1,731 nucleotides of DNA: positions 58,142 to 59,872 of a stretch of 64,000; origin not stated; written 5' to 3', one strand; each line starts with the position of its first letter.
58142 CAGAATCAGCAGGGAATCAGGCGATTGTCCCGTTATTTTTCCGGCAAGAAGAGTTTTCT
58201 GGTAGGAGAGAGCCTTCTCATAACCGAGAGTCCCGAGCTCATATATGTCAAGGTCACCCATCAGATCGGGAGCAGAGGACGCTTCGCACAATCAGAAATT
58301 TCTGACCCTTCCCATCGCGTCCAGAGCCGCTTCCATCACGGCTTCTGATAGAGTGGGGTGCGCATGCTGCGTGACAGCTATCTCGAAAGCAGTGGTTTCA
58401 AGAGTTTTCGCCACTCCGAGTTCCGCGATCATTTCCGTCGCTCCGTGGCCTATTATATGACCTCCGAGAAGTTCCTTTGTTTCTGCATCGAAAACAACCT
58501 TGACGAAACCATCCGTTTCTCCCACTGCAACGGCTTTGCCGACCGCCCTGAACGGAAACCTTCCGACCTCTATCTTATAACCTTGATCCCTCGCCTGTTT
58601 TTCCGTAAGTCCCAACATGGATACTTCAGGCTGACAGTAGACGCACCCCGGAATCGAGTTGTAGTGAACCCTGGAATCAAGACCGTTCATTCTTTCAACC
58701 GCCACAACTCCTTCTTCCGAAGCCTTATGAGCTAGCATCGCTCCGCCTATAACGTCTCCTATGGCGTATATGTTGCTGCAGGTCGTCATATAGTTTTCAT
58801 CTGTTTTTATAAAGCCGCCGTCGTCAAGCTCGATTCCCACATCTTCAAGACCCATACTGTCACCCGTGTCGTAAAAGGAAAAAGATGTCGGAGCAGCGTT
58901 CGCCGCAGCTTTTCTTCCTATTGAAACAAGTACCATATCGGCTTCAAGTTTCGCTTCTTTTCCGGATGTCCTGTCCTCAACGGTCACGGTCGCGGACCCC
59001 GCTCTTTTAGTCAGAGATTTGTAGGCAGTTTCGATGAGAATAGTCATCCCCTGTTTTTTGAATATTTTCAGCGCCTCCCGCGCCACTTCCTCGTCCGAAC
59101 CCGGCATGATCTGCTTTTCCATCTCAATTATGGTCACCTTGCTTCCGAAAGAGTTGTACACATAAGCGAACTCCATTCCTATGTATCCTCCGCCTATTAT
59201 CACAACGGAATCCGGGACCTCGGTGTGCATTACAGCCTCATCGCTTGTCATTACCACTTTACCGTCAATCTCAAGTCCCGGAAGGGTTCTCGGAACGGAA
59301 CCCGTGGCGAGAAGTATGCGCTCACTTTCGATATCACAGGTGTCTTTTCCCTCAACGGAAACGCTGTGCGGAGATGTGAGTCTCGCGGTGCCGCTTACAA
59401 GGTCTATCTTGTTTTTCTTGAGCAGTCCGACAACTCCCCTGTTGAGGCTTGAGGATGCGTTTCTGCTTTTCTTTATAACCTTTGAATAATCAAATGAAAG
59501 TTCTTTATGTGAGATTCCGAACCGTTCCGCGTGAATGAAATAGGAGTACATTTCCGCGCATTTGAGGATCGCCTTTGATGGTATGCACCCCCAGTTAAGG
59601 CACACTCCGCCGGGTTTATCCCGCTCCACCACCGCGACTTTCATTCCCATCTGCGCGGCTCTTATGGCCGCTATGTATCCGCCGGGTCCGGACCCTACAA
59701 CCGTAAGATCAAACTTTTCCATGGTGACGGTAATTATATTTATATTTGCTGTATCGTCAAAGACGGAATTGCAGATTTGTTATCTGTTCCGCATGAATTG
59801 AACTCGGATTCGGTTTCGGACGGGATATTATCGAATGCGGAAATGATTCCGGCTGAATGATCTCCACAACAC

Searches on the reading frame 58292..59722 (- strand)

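Call 66: search_protein_families(library=pfam, proteins=[window:58292-59722:-], max_evalue=0.00001)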
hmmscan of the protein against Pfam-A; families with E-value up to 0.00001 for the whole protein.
window:58292-59722:- (476 aa): 11 families
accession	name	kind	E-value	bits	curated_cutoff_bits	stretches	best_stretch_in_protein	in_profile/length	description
PF07992.20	Pyr_redox_2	-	9e-68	229.2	26.1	1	4-338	1-291/291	Pyridine nucleotide-disulphide oxidoreductase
PF02852.28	Pyr_redox_dim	-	8.8e-37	126.1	25.3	1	357-466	1-110/110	Pyridine nucleotide-disulphide oxidoreductase, dimerisation domain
PF00070.33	Pyr_redox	-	1.2e-23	83.8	22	1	172-250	1-81/82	Pyridine nucleotide-disulphide oxidoreductase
PF00890.30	FAD_binding_2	-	1.4e-10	41.4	20.4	1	5-44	1-40/414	FAD binding domain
PF13738.12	Pyr_redox_3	-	6.3e-09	35.9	30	1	8-274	2-271/305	Pyridine nucleotide-disulphide oxidoreductase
PF13450.12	NAD_binding_8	-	1.2e-08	35.5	21.9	0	8-42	1-36/68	NAD(P)-binding Rossmann-like domain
PF01134.28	GIDA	-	5.9e-08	32.6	22.1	0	5-50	1-44/391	Glucose inhibited division protein A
PF12831.13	FAD_oxidored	-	1.3e-07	31.8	27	1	5-36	1-32/416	FAD dependent oxidoreductase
PF03486.20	HI0933_like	-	1.4e-07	31.7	50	0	5-36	2-33/244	HI0933-like protein Rossmann domain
PF01266.30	DAO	-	1.8e-06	28.2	27.9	0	5-39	1-37/353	FAD dependent oxidoreductase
PF01262.27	AlaDh_PNT_C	-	6.2e-06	26.2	23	0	170-225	28-83/214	Alanine dehydrogenase/PNT, C-terminal domain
